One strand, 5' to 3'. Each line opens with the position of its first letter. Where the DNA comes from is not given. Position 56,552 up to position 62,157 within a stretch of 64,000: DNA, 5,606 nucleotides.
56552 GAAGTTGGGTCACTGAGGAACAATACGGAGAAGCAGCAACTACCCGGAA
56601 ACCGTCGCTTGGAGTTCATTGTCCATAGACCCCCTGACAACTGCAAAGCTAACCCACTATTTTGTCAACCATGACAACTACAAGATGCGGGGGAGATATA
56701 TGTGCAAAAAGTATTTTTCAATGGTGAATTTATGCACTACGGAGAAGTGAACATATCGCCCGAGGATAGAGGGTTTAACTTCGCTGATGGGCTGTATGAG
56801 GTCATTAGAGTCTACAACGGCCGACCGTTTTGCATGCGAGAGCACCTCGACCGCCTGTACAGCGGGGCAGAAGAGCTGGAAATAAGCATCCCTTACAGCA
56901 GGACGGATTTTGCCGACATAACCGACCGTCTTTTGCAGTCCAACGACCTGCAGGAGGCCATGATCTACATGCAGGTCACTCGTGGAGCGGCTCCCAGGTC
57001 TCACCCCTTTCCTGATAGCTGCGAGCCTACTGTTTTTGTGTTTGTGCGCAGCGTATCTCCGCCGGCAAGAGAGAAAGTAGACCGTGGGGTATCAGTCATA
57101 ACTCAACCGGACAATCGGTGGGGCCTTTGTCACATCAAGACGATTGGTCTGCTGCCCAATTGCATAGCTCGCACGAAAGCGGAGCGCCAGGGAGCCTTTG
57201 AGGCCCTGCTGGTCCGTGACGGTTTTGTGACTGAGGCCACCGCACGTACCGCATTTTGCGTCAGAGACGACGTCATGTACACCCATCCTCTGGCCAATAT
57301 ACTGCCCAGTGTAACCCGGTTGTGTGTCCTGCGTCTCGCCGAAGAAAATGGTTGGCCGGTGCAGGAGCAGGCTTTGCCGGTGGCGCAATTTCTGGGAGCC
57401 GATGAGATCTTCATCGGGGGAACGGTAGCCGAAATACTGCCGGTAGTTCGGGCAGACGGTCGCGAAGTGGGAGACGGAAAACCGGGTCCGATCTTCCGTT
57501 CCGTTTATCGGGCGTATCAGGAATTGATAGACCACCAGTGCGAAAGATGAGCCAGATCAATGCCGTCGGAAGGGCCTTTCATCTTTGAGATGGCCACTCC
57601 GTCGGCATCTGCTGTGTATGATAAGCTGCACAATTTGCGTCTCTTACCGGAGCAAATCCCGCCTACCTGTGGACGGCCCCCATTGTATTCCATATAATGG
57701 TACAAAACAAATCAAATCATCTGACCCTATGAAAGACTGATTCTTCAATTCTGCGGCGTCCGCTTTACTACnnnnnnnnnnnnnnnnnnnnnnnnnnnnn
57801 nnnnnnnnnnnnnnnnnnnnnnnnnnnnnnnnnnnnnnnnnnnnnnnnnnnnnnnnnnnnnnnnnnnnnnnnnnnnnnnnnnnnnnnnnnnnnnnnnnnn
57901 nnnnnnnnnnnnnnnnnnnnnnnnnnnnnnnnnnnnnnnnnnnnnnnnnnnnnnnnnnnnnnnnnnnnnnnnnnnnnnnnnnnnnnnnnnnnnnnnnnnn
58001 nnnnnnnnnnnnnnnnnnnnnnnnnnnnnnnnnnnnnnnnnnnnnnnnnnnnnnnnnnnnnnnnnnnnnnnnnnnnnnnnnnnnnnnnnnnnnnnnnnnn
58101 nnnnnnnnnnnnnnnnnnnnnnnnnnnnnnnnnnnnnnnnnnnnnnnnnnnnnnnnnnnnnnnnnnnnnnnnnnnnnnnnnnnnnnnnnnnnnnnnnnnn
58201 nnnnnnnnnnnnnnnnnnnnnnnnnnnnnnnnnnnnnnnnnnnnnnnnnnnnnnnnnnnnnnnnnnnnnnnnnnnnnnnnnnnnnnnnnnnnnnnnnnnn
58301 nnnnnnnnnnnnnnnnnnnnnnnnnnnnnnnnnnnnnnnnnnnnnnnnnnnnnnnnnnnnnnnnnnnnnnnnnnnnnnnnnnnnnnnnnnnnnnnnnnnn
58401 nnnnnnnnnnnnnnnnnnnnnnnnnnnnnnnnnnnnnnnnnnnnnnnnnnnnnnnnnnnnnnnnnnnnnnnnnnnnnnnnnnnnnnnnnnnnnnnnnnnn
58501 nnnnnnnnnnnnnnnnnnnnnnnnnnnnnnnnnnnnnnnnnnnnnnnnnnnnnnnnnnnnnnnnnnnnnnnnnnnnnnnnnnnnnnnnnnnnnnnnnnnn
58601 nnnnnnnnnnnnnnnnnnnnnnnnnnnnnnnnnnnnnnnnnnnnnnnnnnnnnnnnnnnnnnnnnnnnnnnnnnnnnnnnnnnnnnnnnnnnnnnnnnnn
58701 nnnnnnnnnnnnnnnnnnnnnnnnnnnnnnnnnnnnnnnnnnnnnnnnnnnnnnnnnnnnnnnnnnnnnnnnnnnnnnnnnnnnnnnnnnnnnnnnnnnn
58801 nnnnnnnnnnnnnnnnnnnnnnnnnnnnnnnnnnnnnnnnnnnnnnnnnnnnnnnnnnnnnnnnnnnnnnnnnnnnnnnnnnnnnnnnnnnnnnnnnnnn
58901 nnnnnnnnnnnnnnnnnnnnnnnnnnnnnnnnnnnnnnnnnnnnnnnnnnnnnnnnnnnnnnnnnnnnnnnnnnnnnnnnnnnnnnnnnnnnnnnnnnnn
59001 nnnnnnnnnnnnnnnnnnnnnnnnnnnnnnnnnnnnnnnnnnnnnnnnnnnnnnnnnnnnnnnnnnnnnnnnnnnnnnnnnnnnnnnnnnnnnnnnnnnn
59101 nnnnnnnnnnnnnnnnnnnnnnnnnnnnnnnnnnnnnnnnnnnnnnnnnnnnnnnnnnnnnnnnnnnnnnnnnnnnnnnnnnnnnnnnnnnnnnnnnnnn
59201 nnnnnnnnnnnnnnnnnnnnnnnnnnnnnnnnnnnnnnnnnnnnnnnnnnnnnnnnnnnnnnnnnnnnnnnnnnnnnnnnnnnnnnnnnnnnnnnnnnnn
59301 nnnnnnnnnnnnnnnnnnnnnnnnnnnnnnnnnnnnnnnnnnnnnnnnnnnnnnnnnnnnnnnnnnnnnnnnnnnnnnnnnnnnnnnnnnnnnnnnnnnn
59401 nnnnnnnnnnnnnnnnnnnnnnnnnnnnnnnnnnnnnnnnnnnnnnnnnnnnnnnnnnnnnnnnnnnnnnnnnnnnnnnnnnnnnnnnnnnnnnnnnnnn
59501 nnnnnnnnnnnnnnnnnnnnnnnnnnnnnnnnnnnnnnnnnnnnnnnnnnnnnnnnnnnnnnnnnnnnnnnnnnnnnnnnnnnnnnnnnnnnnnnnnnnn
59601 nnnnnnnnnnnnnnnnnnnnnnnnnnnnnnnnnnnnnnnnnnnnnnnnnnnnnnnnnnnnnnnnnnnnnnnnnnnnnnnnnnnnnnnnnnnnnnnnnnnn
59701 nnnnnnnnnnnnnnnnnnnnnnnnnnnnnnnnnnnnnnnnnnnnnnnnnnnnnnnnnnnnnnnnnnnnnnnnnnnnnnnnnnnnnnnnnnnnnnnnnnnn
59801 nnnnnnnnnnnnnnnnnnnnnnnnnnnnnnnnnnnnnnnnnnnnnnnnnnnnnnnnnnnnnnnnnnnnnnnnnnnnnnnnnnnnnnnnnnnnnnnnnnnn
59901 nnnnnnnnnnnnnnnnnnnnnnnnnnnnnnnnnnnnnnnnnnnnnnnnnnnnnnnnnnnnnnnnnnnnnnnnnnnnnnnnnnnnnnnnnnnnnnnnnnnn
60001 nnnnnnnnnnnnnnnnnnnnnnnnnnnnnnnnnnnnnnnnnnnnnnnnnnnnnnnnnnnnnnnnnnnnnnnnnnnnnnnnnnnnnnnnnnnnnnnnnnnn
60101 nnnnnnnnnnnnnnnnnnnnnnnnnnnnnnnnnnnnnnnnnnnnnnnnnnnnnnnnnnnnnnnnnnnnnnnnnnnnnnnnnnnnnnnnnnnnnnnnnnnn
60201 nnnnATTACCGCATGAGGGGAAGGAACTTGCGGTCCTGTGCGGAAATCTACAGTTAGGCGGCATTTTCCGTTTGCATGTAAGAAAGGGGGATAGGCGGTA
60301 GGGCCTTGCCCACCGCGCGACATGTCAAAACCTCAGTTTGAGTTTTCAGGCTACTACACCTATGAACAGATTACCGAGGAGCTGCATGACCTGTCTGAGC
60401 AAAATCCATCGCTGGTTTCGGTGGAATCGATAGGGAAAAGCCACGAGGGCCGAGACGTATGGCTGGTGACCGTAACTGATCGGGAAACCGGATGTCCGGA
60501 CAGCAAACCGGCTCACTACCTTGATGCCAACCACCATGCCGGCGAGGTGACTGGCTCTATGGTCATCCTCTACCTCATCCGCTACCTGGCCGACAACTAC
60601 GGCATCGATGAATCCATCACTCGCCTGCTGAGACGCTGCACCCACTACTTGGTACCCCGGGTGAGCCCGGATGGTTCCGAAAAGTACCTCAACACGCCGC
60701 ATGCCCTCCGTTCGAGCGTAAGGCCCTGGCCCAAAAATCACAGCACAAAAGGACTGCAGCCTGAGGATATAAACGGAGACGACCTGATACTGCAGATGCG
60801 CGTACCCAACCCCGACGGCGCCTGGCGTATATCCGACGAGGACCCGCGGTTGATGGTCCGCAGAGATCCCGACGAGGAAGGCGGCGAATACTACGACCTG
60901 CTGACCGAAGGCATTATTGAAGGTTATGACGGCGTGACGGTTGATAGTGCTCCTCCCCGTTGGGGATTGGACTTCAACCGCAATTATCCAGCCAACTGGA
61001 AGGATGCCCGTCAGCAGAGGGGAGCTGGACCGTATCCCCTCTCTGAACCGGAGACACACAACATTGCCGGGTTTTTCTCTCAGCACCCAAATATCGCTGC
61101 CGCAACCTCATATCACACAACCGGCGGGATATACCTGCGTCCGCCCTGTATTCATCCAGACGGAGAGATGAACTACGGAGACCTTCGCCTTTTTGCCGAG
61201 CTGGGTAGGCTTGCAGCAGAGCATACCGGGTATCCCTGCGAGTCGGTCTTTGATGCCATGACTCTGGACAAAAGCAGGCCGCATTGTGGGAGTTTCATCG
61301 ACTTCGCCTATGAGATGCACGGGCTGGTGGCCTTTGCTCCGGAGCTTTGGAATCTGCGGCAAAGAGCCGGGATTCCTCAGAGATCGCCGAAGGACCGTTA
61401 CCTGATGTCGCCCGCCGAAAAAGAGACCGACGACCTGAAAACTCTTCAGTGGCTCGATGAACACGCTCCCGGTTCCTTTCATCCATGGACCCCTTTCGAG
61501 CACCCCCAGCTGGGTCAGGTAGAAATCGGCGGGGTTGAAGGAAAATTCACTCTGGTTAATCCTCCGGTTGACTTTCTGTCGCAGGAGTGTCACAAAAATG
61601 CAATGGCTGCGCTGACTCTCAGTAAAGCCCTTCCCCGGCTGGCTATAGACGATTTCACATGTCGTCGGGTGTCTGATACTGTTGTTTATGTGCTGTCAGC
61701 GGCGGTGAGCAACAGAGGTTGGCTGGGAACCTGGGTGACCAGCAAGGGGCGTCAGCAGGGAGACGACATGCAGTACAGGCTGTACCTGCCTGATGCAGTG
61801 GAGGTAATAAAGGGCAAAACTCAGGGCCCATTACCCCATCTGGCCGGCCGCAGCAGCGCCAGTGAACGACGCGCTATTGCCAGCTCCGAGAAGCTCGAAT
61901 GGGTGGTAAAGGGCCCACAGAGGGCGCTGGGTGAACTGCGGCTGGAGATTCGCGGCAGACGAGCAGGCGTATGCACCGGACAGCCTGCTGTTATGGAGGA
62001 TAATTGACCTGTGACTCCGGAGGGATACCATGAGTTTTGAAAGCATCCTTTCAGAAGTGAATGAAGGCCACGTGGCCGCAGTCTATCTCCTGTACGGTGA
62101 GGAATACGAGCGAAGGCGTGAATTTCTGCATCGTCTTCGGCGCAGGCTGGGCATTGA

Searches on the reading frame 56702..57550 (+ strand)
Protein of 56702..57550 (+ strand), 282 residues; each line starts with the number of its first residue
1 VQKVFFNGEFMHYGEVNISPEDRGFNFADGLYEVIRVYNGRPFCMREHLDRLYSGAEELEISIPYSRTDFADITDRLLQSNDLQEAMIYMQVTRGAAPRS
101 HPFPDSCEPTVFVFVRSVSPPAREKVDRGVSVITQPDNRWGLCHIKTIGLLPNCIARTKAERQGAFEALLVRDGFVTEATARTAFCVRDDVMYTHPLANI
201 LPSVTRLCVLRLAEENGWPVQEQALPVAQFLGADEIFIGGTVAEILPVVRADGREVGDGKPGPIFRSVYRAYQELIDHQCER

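Call 60: search_protein_families(library=pfam, proteins=[window:56702-57550:+], max_evalue=1e-8)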
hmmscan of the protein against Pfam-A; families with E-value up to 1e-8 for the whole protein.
window:56702-57550:+ (282 aa): 1 family
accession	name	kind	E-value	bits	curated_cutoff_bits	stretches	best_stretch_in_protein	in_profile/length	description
PF01063.24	Aminotran_4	-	4.4e-53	180.8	28.5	1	30-250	1-222/223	Amino-transferase class IV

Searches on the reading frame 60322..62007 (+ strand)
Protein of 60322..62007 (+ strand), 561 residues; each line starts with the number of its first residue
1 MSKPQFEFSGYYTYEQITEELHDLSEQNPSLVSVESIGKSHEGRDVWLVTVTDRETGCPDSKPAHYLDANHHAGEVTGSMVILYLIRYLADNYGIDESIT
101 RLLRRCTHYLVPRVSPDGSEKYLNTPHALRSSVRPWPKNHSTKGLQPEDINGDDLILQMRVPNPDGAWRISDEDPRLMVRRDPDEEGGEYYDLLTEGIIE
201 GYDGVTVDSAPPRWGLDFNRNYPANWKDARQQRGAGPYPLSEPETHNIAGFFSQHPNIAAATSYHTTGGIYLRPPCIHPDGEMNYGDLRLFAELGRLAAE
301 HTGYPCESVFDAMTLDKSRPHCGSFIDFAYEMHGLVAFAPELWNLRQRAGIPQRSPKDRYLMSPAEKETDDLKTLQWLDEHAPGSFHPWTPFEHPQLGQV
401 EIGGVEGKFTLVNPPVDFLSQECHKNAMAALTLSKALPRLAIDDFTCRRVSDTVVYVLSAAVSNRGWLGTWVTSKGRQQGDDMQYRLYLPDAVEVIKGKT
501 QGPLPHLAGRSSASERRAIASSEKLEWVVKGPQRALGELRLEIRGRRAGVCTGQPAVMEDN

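Call 60: search_protein_families(library=pfam, proteins=[window:60322-62007:+], max_evalue=1e-8)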
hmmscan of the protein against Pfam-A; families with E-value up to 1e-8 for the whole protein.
window:60322-62007:+ (561 aa): 1 family
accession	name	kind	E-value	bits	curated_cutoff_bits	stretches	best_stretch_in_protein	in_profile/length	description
PF00246.29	Peptidase_M14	-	8.5e-42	144.2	21.6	1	18-345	2-264/286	Zinc carboxypeptidase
